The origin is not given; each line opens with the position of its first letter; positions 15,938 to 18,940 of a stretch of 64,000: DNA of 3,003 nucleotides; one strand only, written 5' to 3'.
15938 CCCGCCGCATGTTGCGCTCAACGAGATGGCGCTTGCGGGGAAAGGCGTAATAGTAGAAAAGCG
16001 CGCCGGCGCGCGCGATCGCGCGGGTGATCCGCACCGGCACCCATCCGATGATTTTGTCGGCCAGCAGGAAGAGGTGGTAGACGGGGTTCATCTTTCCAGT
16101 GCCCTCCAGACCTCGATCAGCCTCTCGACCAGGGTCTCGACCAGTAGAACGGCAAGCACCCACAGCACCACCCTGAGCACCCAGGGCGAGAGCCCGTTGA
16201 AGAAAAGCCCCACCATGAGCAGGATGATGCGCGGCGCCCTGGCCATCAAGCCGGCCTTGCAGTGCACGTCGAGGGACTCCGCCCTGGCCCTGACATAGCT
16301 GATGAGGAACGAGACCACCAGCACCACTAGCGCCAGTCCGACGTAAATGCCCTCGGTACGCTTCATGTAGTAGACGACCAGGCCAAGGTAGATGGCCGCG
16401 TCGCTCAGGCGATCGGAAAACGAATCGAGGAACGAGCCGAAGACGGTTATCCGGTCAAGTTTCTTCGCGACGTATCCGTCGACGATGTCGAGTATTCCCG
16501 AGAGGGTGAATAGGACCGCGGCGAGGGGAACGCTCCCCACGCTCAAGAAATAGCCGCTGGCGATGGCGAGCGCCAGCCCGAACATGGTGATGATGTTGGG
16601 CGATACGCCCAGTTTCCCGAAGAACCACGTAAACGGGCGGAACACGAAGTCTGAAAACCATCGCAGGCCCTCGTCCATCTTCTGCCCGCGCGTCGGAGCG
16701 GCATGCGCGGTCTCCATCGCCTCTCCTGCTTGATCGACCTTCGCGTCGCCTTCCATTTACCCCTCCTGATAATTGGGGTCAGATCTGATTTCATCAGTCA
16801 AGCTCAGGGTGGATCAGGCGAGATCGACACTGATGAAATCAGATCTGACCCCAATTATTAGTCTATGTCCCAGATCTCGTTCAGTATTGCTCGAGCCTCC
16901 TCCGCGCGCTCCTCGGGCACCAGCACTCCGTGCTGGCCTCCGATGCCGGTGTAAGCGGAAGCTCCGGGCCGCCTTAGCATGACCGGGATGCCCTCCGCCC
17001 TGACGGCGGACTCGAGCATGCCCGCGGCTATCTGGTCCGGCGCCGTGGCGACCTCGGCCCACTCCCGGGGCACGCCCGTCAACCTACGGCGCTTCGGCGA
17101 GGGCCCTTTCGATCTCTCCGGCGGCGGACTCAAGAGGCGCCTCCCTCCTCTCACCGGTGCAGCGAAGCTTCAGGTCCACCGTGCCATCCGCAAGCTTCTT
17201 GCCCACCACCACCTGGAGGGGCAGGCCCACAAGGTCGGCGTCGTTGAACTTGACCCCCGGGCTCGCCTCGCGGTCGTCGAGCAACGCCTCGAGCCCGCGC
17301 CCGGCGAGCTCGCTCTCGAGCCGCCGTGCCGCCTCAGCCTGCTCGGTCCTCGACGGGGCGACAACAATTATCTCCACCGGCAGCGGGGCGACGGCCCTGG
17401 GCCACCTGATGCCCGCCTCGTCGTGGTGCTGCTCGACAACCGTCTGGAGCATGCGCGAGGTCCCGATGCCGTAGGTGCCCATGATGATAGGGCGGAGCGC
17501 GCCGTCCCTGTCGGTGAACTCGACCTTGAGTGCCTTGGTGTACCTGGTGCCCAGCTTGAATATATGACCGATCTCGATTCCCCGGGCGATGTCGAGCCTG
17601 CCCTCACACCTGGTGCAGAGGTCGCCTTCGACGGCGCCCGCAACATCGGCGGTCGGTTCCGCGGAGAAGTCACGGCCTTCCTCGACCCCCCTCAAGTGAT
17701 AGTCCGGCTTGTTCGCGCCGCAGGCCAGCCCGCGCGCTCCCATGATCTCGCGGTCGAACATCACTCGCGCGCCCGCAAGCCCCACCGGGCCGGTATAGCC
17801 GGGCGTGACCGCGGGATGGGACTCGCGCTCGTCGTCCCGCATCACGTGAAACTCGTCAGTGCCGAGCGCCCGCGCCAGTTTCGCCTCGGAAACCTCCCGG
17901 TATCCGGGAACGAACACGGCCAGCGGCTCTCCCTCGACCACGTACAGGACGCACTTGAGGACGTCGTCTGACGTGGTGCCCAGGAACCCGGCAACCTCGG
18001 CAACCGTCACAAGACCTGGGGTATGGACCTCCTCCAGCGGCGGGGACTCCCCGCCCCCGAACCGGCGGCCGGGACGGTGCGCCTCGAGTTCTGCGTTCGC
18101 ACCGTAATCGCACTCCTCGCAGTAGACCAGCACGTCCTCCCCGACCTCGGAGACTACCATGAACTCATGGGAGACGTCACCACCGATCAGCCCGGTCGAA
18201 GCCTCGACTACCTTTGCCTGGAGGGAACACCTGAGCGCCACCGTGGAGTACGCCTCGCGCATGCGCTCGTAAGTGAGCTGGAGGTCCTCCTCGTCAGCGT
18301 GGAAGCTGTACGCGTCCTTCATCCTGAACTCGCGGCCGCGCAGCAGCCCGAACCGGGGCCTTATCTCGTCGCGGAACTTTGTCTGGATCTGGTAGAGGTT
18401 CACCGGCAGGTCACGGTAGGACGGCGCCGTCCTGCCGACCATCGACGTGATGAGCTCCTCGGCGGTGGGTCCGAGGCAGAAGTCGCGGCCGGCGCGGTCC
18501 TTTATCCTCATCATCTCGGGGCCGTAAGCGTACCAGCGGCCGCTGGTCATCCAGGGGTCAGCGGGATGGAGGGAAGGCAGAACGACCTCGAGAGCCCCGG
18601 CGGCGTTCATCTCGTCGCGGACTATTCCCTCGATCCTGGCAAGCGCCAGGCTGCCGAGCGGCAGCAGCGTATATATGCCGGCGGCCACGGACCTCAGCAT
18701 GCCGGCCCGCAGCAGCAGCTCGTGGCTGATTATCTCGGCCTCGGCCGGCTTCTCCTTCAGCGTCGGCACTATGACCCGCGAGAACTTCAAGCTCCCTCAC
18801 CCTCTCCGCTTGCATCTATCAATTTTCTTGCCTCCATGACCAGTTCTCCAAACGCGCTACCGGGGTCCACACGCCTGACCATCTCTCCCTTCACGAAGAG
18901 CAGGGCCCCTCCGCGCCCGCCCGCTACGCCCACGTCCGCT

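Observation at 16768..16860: Family of about 94-bp perfect-stem palindromic intergenic elements (MITE/REP-like): 3 canonical copies, 1 variant, 1 solo arm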

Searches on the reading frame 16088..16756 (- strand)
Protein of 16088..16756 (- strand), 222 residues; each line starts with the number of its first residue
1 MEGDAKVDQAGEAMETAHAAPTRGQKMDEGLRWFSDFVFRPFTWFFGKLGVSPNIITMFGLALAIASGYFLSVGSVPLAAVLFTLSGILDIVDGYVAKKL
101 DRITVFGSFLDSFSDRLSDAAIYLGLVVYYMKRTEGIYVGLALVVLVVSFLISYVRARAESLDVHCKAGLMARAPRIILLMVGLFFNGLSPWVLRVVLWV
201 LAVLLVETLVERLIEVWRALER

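Call 20: search_protein_families(library=pfam, proteins=[window:16088-16756:-], max_evalue=0.001)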
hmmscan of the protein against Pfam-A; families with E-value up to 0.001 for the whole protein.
window:16088-16756:- (222 aa): 1 family
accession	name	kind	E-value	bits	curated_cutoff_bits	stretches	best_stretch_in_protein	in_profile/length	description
PF01066.26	CDP-OH_P_transf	-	1.5e-17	64.8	22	1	52-202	3-147/152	CDP-alcohol phosphatidyltransferase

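Call 23: find_encoding_contigs(protein=window:16088-16756:-, flank=3000, max_places=10)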
Protein window:16088-16756:- (222 aa): 3 contigs read that carry it; 2 places shown.
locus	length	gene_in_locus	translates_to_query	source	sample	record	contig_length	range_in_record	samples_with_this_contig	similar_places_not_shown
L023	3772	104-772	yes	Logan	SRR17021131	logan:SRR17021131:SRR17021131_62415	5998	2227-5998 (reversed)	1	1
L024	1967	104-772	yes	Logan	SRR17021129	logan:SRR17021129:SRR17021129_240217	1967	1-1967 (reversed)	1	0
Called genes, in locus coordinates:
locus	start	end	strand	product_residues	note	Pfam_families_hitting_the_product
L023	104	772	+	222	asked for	PF01066:CDP-OH_P_transf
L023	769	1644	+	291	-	PF03279:Lip_A_acyltrans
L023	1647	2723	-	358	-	-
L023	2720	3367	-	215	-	PF01569:PAP2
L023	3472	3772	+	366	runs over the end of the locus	PF13439:Glyco_transf_4, PF13579:Glyco_trans_4_4, PF20706:GT4-conflict (weak), PF00534:Glycos_transf_1, PF13692:Glyco_trans_1_4, PF13524:Glyco_trans_1_2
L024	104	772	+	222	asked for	PF01066:CDP-OH_P_transf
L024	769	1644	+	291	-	PF03279:Lip_A_acyltrans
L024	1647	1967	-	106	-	?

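Call 65: find_homologous_proteins(query=window:16088-16756:-, max_evalue=1e-30)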
Query window:16088-16756:- (222 aa): 109 proteins with E <= 1e-30 among 6192 candidates.
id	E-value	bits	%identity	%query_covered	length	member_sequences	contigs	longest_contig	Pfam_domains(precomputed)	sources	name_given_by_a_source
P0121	9.5e-131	452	96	100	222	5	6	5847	PF01066.27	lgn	-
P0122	4.4e-109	381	79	100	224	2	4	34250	PF01066.27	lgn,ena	-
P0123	5.8e-108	378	82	95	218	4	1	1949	PF01066.27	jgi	jgi:phosphatidylinositol phosphate synthase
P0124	1.2e-104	367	77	100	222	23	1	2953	PF01066.27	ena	-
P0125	1.5e-104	367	77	100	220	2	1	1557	PF01066.27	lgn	-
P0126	2.1e-104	366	74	100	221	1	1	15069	PF01066.27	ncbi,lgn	-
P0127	2.6e-103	363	73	99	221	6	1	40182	PF01066.27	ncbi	-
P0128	1.3e-102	360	75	100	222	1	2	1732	PF01066.27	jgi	jgi:CDP-diacylglycerol--glycerol-3-phosphate 3-phosphatidyltransferase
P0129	1.7e-101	357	73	100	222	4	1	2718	PF01066.27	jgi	jgi:CDP-diacylglycerol--glycerol-3-phosphate 3-phosphatidyltransferase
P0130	2.5e-101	356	74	100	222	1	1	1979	PF01066.27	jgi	jgi:CDP-diacylglycerol--glycerol-3-phosphate 3-phosphatidyltransferase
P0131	3.4e-101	356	73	100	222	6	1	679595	PF01066.27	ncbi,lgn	-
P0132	2.7e-100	353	71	99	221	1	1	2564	PF01066.27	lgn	-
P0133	1.3e-98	347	73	93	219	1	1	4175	PF01066.27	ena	-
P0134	1.3e-97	344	73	96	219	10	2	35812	PF01066.27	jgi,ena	-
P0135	3.8e-97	342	72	100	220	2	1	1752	PF01066.27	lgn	-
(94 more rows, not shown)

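Call 66: find_encoding_contigs(protein=P0121, flank=2500, max_places=6)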
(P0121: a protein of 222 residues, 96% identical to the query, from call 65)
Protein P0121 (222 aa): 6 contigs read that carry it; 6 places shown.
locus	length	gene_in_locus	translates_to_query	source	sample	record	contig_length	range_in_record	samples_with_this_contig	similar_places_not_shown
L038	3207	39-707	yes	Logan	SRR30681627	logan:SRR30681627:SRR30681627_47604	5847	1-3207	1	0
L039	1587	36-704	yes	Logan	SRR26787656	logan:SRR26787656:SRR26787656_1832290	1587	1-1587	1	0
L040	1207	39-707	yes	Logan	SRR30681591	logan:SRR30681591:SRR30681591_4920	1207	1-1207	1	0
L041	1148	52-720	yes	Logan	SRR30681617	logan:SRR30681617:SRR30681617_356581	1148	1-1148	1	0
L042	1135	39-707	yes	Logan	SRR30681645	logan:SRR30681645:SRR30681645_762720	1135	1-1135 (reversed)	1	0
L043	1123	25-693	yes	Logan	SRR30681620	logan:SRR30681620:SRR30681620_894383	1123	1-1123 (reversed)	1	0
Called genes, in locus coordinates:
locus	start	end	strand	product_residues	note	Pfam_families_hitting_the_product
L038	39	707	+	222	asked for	PF01066:CDP-OH_P_transf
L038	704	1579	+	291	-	PF03279:Lip_A_acyltrans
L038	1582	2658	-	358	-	-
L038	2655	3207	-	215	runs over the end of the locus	PF14378:PAP2_3 (faint), PF01569:PAP2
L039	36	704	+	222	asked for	PF01066:CDP-OH_P_transf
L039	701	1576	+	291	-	PF03279:Lip_A_acyltrans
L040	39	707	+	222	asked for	PF01066:CDP-OH_P_transf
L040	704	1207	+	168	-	?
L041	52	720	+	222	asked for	PF01066:CDP-OH_P_transf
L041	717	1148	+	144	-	?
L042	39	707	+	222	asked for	PF01066:CDP-OH_P_transf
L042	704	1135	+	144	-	?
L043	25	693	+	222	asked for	PF01066:CDP-OH_P_transf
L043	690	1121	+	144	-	?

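Call 67: find_encoding_contigs(protein=P0122, flank=4000, max_places=4)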
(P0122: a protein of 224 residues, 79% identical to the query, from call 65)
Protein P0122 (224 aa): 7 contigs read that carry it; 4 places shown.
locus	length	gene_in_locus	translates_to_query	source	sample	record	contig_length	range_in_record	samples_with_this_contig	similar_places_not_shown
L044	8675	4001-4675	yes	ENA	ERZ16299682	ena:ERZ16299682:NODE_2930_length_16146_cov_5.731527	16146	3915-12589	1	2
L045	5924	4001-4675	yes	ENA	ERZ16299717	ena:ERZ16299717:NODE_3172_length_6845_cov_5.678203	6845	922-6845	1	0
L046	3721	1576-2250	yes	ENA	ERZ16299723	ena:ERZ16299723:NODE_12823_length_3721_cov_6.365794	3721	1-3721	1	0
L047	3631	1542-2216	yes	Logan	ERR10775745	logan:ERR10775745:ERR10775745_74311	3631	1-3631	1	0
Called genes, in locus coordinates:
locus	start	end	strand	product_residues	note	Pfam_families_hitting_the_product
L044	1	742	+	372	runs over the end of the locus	PF02163:Peptidase_M50, PF00595:PDZ (faint), PF13180:PDZ_2 (weak), PF17820:PDZ_6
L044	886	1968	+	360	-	PF04551:GcpE, PF26540:GcpE_C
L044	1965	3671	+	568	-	PF00587:tRNA-synt_2b, PF04073:tRNA_edit, PF03129:HGTP_anticodon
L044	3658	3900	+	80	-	PF09413:DUF2007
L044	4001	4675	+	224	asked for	PF01066:CDP-OH_P_transf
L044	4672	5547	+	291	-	PF03279:Lip_A_acyltrans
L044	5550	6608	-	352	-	-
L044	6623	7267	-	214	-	PF01569:PAP2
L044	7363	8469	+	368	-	PF13439:Glyco_transf_4, PF13579:Glyco_trans_4_4, PF20706:GT4-conflict (weak), PF00534:Glycos_transf_1, PF13692:Glyco_trans_1_4, PF13524:Glyco_trans_1_2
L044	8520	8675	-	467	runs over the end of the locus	-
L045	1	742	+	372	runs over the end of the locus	PF02163:Peptidase_M50, PF00595:PDZ (faint), PF13180:PDZ_2 (weak), PF17820:PDZ_6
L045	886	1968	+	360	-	PF04551:GcpE, PF26540:GcpE_C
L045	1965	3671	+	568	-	PF00587:tRNA-synt_2b, PF04073:tRNA_edit, PF03129:HGTP_anticodon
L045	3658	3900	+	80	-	PF09413:DUF2007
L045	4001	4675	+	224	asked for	PF01066:CDP-OH_P_transf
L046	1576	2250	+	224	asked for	PF01066:CDP-OH_P_transf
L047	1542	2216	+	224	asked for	PF01066:CDP-OH_P_transf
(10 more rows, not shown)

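Call 68: find_encoding_contigs(protein=P0131, flank=10000, max_places=2)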
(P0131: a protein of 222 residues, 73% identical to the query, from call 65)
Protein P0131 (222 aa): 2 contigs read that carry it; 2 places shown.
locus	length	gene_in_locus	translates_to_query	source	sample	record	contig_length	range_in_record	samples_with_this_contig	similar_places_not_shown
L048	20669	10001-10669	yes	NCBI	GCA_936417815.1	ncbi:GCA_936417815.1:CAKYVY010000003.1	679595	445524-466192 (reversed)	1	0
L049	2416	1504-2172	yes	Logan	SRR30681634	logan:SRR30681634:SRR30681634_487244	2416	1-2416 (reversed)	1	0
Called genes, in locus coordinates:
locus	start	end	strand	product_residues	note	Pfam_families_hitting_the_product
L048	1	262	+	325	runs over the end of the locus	PF04542:Sigma70_r2, PF04539:Sigma70_r3, PF04545:Sigma70_r4, PF08281:Sigma70_r4_2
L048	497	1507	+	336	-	PF00318:Ribosomal_S2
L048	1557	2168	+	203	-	PF00889:EF_TS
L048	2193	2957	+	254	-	PF00696:AA_kinase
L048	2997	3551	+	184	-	PF01765:RRF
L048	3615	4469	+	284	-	PF01148:CTP_transf_1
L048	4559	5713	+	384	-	PF02670:DXP_reductoisom, PF08436:DXP_redisom_C, PF13288:DXPR_C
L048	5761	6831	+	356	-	PF02163:Peptidase_M50, PF00595:PDZ (weak), PF13180:PDZ_2, PF17820:PDZ_6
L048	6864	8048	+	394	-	PF04551:GcpE, PF26540:GcpE_C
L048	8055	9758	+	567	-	PF00587:tRNA-synt_2b, PF04073:tRNA_edit, PF03129:HGTP_anticodon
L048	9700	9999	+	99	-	PF09413:DUF2007 (weak)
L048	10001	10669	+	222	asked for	PF01066:CDP-OH_P_transf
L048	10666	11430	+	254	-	PF03279:Lip_A_acyltrans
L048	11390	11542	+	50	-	-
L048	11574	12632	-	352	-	-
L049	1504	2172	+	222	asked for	PF01066:CDP-OH_P_transf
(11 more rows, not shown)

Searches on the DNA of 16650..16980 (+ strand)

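Call 29: search_rna_families(source=window, start=16650, end=16980, threshold=evalue, max_evalue=1)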
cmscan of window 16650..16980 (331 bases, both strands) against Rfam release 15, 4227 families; matches with E-value up to 1: 3.
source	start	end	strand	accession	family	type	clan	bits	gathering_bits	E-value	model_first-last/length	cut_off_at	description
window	16775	16852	-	RF04070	MIR6440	Gene; miRNA;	-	32.7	95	0.00013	1-108/108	no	MIR6440 microRNA precursor family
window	16775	16852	+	RF04173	MIR847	Gene; miRNA;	-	21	184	0.03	1-164/164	no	MIR847 microRNA precursor family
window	16779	16848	-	RF04043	mir-2062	Gene; miRNA;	-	19.2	90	0.17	1-72/72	no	mir-2062 microRNA precursor family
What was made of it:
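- On Any described RNA family (Rfam 15): At E<=1 there are only sub-threshold matches to plant and animal miRNA-precursor models, i.e. generic long hairpins (call 29).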

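Call 52: search_dna_similar(query=window:16766-16861:+, collection=plasmids, mode=distant, max_evalue=10, max_rows=15)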
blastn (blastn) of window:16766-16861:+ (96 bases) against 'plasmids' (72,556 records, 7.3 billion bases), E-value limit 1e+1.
Records with a match: 25; places in all: 25; records where one place covers at least 80% of the query: 0.
Best place of each record, by identity: >=99% 2; 95-99% 2; 90-95% 19; 80-90% 2.
By first word of the organism name: Rhizobium 18; Cupriavidus 1; Streptomyces 1; Azospirillum 1; Aquabacterium 1; Halorubrum 1; Bradyrhizobium 1; Rhodococcus 1.
By predicted mobility (MOB-suite, as given by PLSDB): conjugative 17; non-mobilizable 7; mobilizable 1.
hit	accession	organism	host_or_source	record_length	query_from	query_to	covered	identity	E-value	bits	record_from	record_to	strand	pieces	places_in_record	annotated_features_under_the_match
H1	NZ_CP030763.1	Rhizobium leguminosarum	Genomic DNA from Bacterial pure culture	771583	37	71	36%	83.3%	9e+0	36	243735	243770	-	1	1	traC: conjugal transfer protein TraC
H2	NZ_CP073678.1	Cupriavidus sp. KK10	Isolate,A bacterial consortium from ...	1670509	29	60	33%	87.5%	3e+0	37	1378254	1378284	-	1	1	none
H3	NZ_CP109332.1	Streptomyces sp. NBC_01590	-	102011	36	61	27%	92.3%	8e-1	39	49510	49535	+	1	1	hypothetical protein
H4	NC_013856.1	Azospirillum sp. B510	-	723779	46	70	26%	92.0%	3e+0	37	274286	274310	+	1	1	ABC transporter substrate-binding protein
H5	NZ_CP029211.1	Aquabacterium olei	cell culture,soil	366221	39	62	25%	95.8%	8e-1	40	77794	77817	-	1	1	katG: catalase/peroxidase HPI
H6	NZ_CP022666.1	Rhizobium leguminosarum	single cell,root nodules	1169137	52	75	25%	91.7%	9e+0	36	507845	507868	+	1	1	record has no annotation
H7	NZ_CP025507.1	Rhizobium leguminosarum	Pisum sativum,pea nodule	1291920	52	75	25%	91.7%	9e+0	36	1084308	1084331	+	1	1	record has no annotation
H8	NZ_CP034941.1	Halorubrum ezzemoulense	Cell Culture,Hypersaline Lake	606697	57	80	25%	91.7%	9e+0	36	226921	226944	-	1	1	none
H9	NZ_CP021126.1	Rhizobium sp. Kim5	Phaseolus vulgaris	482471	42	65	25%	91.7%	9e+0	36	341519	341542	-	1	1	amino acid permease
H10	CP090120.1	Rhizobium leguminosarum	Trifolium ambiguum,Cell culture,Plant ...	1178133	52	75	25%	91.7%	9e+0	36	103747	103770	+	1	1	none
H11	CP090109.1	Rhizobium leguminosarum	Trifolium ambiguum,Cell culture,Plant ...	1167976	52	75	25%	91.7%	9e+0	36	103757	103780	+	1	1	none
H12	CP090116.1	Rhizobium leguminosarum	Trifolium ambiguum,Cell culture,Plant ...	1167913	52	75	25%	91.7%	9e+0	36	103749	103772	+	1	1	none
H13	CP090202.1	Rhizobium leguminosarum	Trifolium ambiguum,Cell culture,nodule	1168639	52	75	25%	91.7%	9e+0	36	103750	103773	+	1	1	heparinase II/III-family protein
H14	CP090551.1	Rhizobium leguminosarum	Trifolium pratense,Cell culture,Plant ...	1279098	52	75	25%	91.7%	9e+0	36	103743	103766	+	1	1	none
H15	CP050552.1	Rhizobium leguminosarum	Vicia sativa,cell culture,root nodule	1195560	52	75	25%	91.7%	9e+0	36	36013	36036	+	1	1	none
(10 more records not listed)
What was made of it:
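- On MITE (derivative of a DDE insertion sequence): Nothing similar in 72,556 plasmids (call 52).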

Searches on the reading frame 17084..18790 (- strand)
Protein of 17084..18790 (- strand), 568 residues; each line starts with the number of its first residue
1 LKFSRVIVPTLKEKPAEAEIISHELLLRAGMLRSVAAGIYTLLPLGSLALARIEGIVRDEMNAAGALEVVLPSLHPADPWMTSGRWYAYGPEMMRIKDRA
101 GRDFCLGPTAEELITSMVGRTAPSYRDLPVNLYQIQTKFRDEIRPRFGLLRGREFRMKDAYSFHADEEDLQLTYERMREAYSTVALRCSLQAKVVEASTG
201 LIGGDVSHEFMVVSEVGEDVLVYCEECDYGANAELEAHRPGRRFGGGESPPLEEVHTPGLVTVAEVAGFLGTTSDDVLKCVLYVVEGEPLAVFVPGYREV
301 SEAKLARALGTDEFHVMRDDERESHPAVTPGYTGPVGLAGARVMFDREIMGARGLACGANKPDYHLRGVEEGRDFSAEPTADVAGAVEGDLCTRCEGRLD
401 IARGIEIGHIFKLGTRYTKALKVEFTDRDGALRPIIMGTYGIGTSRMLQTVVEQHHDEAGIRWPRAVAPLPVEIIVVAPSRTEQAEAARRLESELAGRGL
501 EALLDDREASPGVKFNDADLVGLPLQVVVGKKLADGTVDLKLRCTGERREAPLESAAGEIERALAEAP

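Call 20: search_protein_families(library=pfam, proteins=[window:17084-18790:-], max_evalue=0.001)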
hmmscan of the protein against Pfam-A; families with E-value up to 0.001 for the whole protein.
window:17084-18790:- (568 aa): 3 families
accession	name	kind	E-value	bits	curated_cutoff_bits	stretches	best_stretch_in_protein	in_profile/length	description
PF00587.30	tRNA-synt_2b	-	2.6e-29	103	29.3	1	96-455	3-179/179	tRNA synthetase class II core domain (G, H, P, S and T)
PF04073.20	tRNA_edit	-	4.2e-19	69.3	25.5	1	257-371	1-118/123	Aminoacyl-tRNA editing domain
PF03129.25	HGTP_anticodon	-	9.8e-16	58.1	21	1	476-561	3-92/94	Anticodon binding domain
